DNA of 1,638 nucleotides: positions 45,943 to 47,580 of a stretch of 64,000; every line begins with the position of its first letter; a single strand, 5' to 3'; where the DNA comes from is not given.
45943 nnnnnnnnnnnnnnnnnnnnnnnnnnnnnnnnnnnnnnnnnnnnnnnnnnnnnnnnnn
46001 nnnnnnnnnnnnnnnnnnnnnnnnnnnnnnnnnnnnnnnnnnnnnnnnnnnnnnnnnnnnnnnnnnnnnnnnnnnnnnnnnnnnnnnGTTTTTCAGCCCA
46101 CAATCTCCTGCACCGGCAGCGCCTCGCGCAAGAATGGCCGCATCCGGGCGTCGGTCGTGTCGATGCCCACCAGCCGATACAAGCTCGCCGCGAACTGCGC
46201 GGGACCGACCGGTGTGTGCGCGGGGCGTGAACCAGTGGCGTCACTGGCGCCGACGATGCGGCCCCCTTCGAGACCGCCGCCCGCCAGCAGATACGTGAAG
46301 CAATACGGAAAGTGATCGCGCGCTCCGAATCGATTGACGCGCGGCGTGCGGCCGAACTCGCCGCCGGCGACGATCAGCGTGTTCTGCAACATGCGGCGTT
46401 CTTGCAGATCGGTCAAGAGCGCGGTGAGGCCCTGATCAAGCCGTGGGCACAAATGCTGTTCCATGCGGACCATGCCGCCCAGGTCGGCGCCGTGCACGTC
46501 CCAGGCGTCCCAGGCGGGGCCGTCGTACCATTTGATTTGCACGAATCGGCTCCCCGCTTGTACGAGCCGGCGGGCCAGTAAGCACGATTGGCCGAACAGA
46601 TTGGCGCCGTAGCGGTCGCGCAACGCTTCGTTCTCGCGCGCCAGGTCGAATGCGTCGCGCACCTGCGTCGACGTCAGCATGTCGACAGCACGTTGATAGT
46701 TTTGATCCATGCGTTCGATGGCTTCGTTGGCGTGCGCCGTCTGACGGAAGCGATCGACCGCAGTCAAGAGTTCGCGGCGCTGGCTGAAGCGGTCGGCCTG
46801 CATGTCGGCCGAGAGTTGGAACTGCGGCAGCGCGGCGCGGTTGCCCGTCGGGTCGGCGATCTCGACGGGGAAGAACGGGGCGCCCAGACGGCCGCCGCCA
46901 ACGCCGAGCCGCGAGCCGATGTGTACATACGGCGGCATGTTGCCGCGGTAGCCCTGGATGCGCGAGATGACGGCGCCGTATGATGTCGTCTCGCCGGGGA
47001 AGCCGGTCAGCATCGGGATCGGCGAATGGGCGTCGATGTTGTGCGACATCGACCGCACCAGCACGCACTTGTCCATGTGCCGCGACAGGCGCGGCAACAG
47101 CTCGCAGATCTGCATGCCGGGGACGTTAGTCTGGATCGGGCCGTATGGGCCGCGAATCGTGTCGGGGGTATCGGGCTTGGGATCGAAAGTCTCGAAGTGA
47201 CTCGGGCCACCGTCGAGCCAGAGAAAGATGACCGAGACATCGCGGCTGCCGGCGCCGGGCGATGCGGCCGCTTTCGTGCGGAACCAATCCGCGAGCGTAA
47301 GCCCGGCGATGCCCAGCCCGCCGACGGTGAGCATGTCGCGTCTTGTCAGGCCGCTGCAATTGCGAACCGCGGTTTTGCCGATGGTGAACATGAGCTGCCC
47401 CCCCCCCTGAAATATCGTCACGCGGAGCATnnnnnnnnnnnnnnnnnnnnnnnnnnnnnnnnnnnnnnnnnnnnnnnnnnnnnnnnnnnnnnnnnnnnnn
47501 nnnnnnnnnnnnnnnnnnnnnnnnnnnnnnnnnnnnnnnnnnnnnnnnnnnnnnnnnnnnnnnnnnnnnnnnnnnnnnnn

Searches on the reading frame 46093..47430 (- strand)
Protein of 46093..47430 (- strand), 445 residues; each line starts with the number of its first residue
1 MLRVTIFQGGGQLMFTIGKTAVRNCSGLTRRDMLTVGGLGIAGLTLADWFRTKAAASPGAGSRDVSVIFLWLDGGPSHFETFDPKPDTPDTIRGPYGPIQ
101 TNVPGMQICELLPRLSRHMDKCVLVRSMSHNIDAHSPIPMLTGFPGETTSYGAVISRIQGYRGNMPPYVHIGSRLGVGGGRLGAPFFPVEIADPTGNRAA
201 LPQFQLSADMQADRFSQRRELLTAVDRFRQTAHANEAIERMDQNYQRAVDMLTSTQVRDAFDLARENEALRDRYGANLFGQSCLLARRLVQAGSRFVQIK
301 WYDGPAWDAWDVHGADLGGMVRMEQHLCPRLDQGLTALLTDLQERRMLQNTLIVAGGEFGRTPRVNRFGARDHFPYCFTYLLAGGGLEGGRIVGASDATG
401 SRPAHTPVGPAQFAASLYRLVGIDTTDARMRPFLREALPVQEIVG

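Call 42: find_encoding_contigs(protein=window:46093-47430:-, flank=10000, max_places=1)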
Protein window:46093-47430:- (445 aa): 7 contigs read that carry it; 1 place shown.
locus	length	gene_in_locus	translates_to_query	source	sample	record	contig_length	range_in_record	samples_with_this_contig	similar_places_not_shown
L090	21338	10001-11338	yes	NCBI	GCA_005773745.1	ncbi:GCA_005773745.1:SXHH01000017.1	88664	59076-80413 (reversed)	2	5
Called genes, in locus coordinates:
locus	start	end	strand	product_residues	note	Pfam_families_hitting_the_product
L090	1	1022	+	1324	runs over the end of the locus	PF00501:AMP-binding, PF00550:PP-binding, PF00132:Hexapep (faint)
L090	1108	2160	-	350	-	PF20067:SSL_N (faint), PF01436:NHL (faint), PF08450:SGL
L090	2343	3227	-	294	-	-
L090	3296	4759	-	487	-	PF07364:DUF1485, PF07171:MlrC_C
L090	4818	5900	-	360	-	PF21471:Reelin_subrepeat-B (faint), PF24316:Tli3 (faint), PF13859:BNR_3, PF13088:BNR_2, PF02012:BNR (faint), PF15902:Sortilin-Vps10 (weak)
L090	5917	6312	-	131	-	-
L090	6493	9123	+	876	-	-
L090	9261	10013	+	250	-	PF05685:Uma2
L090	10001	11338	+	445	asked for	PF07394:DUF1501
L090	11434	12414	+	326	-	PF26549:Tricorn_N (faint), PF07676:PD40, PF26550:Tricorn_2nd (weak), PF07676:PD40 (weak)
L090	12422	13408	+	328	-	PF01073:3Beta_HSD, PF01370:Epimerase, PF05368:NmrA (faint), PF07993:NAD_binding_4 (faint), PF13460:NAD_binding_10, PF16363:GDP_Man_Dehyd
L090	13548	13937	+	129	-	PF02033:RBFA (weak)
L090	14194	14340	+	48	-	-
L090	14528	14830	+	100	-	-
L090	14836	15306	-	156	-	-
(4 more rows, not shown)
